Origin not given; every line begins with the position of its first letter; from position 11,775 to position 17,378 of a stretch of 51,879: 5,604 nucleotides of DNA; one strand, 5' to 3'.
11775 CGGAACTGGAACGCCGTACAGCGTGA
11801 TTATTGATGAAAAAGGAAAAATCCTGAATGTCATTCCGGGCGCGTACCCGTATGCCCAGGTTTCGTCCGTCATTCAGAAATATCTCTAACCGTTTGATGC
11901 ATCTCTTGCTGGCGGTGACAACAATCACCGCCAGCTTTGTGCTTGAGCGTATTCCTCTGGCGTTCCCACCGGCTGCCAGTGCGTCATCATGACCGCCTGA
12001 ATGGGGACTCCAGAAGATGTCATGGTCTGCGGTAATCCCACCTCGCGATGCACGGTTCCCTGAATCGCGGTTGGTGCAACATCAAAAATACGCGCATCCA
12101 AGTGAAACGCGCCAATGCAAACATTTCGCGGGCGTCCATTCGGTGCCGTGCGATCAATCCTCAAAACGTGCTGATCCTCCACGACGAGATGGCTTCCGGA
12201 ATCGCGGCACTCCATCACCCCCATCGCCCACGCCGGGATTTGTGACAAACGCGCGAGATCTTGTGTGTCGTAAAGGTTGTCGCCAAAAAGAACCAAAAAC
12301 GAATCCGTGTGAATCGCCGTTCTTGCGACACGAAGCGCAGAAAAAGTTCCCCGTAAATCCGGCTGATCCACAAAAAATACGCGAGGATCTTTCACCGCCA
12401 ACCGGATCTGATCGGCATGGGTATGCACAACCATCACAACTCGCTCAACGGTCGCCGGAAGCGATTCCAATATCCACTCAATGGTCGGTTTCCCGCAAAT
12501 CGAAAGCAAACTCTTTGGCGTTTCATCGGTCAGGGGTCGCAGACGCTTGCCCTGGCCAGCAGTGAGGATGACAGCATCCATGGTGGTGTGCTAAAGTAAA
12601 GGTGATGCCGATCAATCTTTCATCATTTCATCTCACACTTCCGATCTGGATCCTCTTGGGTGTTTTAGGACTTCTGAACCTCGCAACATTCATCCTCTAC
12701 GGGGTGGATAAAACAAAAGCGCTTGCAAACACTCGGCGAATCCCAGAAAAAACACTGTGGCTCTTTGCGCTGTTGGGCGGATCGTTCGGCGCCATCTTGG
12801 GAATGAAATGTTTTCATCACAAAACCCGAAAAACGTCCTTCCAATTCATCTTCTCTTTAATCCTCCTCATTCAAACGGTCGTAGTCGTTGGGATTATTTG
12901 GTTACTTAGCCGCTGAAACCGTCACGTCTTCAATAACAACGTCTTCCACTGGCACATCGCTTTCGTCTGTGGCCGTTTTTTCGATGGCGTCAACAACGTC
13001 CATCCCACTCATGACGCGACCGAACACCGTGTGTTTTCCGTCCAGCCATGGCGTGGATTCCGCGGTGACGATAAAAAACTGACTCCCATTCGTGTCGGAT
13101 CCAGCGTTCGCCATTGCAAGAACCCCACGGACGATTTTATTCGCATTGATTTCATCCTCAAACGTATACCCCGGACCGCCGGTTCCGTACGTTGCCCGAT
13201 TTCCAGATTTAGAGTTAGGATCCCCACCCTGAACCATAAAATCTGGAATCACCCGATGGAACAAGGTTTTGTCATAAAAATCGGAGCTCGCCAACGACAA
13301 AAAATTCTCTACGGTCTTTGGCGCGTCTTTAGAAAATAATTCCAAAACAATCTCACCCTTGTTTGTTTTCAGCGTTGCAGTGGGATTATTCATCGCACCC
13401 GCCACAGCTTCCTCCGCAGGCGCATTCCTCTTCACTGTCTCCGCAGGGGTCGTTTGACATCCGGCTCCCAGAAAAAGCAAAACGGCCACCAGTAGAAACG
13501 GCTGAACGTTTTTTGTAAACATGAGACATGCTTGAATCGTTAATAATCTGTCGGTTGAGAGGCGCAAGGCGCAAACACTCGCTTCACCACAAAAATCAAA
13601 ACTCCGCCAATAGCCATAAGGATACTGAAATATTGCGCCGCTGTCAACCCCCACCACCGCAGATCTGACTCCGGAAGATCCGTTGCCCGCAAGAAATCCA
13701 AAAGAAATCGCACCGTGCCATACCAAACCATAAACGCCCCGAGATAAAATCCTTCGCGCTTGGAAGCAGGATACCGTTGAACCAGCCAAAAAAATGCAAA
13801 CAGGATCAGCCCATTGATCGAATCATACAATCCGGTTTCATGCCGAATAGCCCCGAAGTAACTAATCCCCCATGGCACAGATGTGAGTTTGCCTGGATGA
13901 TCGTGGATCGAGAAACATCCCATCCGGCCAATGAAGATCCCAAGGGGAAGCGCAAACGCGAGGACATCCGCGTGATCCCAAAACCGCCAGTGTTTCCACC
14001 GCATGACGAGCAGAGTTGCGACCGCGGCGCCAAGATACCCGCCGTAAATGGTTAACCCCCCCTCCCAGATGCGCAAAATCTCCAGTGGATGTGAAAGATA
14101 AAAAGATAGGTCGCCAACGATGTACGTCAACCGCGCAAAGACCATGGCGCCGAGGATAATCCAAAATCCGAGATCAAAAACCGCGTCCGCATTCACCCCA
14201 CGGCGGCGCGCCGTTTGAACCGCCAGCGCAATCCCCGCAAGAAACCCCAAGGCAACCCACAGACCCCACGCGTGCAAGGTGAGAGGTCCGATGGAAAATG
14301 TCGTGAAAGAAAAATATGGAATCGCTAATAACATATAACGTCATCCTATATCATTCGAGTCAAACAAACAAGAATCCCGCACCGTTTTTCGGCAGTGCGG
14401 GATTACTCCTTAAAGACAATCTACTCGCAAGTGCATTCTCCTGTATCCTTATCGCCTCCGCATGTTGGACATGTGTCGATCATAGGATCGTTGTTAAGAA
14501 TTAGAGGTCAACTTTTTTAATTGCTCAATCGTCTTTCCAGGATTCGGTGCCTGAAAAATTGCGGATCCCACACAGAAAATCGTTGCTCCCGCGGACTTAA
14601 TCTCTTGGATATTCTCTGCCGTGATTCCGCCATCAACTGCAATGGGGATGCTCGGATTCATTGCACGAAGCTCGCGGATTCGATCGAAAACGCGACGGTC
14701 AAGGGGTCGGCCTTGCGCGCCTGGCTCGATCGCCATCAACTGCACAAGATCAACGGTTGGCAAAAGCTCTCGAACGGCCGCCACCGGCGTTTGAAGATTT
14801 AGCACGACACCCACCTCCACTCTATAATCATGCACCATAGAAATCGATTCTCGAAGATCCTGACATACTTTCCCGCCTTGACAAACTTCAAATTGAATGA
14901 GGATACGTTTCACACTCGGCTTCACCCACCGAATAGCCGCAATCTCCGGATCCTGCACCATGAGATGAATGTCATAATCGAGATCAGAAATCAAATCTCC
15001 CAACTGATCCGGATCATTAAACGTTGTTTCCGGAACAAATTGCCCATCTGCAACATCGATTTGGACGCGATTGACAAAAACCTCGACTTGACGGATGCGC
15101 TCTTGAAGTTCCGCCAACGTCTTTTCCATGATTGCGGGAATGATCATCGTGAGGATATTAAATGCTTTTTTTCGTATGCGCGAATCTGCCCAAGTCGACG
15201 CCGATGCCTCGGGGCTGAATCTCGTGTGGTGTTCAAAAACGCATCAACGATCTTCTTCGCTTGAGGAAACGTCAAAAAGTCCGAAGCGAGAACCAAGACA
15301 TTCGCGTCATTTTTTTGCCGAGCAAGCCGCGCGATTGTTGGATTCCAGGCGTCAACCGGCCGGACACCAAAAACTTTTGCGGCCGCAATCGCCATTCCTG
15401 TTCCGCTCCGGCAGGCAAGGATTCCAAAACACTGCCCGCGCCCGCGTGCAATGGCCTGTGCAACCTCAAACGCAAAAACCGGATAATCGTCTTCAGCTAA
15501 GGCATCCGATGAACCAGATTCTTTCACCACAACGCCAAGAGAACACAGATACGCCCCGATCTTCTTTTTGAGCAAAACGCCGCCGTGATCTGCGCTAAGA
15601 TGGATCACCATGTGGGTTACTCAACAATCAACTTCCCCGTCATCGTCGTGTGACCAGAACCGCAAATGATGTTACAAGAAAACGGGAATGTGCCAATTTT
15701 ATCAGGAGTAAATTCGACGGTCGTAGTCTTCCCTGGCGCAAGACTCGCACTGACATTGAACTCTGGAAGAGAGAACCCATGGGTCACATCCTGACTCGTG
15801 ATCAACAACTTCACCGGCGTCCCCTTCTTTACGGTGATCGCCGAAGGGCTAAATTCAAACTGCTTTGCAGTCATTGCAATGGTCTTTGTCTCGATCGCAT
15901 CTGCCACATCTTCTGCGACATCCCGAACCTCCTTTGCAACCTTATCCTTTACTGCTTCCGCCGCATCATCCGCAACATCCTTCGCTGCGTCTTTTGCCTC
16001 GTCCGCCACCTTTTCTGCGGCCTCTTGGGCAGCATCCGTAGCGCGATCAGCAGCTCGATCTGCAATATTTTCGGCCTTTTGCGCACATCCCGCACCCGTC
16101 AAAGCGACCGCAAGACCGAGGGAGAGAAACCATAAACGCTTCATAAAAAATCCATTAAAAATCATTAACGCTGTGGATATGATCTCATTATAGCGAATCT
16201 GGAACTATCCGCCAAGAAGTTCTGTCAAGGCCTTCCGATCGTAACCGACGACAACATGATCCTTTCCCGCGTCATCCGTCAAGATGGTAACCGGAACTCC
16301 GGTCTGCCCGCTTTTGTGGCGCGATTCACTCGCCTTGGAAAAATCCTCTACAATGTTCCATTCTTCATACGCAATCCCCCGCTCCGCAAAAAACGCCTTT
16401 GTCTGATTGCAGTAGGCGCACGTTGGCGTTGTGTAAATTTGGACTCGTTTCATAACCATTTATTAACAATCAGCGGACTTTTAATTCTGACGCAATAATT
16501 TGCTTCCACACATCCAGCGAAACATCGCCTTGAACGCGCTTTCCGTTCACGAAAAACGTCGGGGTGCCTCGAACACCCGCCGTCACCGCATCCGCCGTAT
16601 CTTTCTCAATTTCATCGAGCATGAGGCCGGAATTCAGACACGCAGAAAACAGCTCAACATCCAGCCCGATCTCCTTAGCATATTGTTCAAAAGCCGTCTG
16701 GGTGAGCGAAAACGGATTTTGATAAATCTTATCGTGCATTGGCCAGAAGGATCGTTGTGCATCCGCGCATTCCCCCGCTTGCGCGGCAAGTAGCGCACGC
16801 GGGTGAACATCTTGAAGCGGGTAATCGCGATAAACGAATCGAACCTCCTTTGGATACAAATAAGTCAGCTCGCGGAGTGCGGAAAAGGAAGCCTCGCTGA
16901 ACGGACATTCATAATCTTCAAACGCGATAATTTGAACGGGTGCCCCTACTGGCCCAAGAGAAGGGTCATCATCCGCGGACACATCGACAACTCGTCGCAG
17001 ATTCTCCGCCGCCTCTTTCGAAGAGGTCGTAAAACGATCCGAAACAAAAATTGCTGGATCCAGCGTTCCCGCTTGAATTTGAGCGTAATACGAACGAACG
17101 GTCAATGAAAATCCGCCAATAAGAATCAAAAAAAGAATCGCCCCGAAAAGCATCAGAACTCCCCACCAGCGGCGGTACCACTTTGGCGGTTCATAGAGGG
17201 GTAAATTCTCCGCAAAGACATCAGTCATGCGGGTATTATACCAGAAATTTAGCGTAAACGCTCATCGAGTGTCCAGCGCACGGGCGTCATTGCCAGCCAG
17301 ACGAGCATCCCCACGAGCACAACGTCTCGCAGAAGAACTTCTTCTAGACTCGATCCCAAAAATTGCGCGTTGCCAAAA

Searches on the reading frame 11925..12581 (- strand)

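Call 81: search_protein_families(library=pfam, proteins=[window:11925-12581:-], max_evalue=0.001)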
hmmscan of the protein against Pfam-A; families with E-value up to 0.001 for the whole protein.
window:11925-12581:- (218 aa): 3 families
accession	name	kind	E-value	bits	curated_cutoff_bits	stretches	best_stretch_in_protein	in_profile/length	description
PF12804.13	NTP_transf_3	-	1e-13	52.2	27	1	3-112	1-107/160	MobA-like NTP transferase domain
PF00483.29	NTP_transferase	-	9.6e-13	48.7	21.2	1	3-110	2-118/245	Nucleotidyl transferase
PF01128.25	IspD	-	1.2e-06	28.9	27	1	3-78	3-78/221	2-C-methyl-D-erythritol 4-phosphate cytidylyltransferase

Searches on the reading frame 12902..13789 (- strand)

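Call 82: search_protein_families(library=pfam, proteins=[window:12902-13789:-], max_evalue=0.001)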
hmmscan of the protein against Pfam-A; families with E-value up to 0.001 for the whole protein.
window:12902-13789:- (295 aa): 1 family
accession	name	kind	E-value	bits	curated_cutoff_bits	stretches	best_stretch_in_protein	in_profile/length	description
PF00160.26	Pro_isomerase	-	1.4e-54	185.1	21.7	1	139-291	3-159/159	Cyclophilin type peptidyl-prolyl cis-trans isomerase/CLD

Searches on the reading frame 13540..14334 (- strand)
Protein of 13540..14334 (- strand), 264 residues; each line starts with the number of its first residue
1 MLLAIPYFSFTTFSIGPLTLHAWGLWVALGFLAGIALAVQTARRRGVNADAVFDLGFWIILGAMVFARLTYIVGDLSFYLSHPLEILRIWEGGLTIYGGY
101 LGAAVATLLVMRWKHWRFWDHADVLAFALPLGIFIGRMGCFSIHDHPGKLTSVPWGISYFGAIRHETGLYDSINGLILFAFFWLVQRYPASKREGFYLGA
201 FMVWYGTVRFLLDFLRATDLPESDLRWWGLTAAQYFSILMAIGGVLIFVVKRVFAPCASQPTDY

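Call 82: search_protein_families(library=pfam, proteins=[window:13540-14334:-], max_evalue=0.001)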
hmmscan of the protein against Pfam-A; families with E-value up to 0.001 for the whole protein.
window:13540-14334:- (264 aa): 1 family
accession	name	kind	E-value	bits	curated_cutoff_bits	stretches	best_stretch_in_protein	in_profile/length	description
PF01790.23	LGT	-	7.9e-56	189.5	24.9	1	12-249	3-239/240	Prolipoprotein diacylglyceryl transferase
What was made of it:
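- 13540..14334 (-): Context: prolipoprotein diacylglyceryl transferase (Lgt). By established knowledge this enzyme consumes phosphatidylglycerol. Pfam LGT, E 7.9e-56 (call 82)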

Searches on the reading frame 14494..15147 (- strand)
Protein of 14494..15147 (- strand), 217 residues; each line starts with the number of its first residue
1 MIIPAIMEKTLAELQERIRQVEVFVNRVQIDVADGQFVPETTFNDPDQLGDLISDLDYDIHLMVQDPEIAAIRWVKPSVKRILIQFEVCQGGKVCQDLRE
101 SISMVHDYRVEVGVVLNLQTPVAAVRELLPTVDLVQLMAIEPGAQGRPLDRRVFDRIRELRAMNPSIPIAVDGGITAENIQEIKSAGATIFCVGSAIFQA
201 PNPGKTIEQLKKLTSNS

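Call 82: search_protein_families(library=pfam, proteins=[window:14494-15147:-], max_evalue=0.001)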
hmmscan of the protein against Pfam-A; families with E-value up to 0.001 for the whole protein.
window:14494-15147:- (217 aa): 4 families
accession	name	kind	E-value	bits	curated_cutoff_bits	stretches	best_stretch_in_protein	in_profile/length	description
PF00834.25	Ribul_P_3_epim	-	7e-35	120.7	21.1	1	2-198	2-198/198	Ribulose-phosphate 3 epimerase family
PF02581.23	TMP-TENI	-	0.00018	21.4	27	1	155-197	139-180/180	Thiamine monophosphate synthase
PF00215.30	OMPdecase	-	0.00028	21.3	27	1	157-209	165-220/221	Orotidine 5'-phosphate decarboxylase / HUMPS family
PF01729.25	QRPTase_C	-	0.00055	20.2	23.1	1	95-201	70-162/169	Quinolinate phosphoribosyl transferase, C-terminal domain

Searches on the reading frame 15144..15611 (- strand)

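Call 82: search_protein_families(library=pfam, proteins=[window:15144-15611:-], max_evalue=0.001)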
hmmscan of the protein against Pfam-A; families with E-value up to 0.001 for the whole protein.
window:15144-15611:- (155 aa): 1 family
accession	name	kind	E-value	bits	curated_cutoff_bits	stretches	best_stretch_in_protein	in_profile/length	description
PF02502.23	LacAB_rpiB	-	8.7e-36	123.4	24.7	1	3-143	1-138/138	Ribose/Galactose Isomerase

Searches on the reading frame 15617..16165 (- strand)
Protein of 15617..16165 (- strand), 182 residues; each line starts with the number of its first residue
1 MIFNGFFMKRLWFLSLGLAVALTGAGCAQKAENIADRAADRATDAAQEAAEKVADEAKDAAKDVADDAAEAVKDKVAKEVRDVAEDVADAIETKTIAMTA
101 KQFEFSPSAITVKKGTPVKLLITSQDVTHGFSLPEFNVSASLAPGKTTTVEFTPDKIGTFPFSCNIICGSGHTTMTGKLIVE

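Call 82: search_protein_families(library=pfam, proteins=[window:15617-16165:-], max_evalue=0.001)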
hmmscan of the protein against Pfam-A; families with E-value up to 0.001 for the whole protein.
window:15617-16165:- (182 aa): 3 families
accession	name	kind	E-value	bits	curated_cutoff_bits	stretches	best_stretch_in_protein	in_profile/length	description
PF13473.12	Cupredoxin_1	-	2.7e-16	59.9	27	1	88-181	15-104/104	Cupredoxin-like domain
PF00116.26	COX2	-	2.2e-10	40.9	22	1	108-176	46-114/120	Cytochrome C oxidase subunit II, periplasmic domain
PF04888.17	SseC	-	0.0002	21.5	30.2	1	19-101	148-227/312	Secretion system effector C (SseC) like family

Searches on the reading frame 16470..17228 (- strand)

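Call 82: search_protein_families(library=pfam, proteins=[window:16470-17228:-], max_evalue=0.001)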
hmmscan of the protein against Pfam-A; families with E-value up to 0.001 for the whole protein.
window:16470-17228:- (252 aa): 2 families
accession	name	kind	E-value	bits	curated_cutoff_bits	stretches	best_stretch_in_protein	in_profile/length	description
PF13462.12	Thioredoxin_4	-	3.4e-22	79.8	23.2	1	87-245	4-163/165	Thioredoxin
PF01323.26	DSBA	-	3.3e-19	69.9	25.6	1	99-245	1-190/191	DSBA-like thioredoxin domain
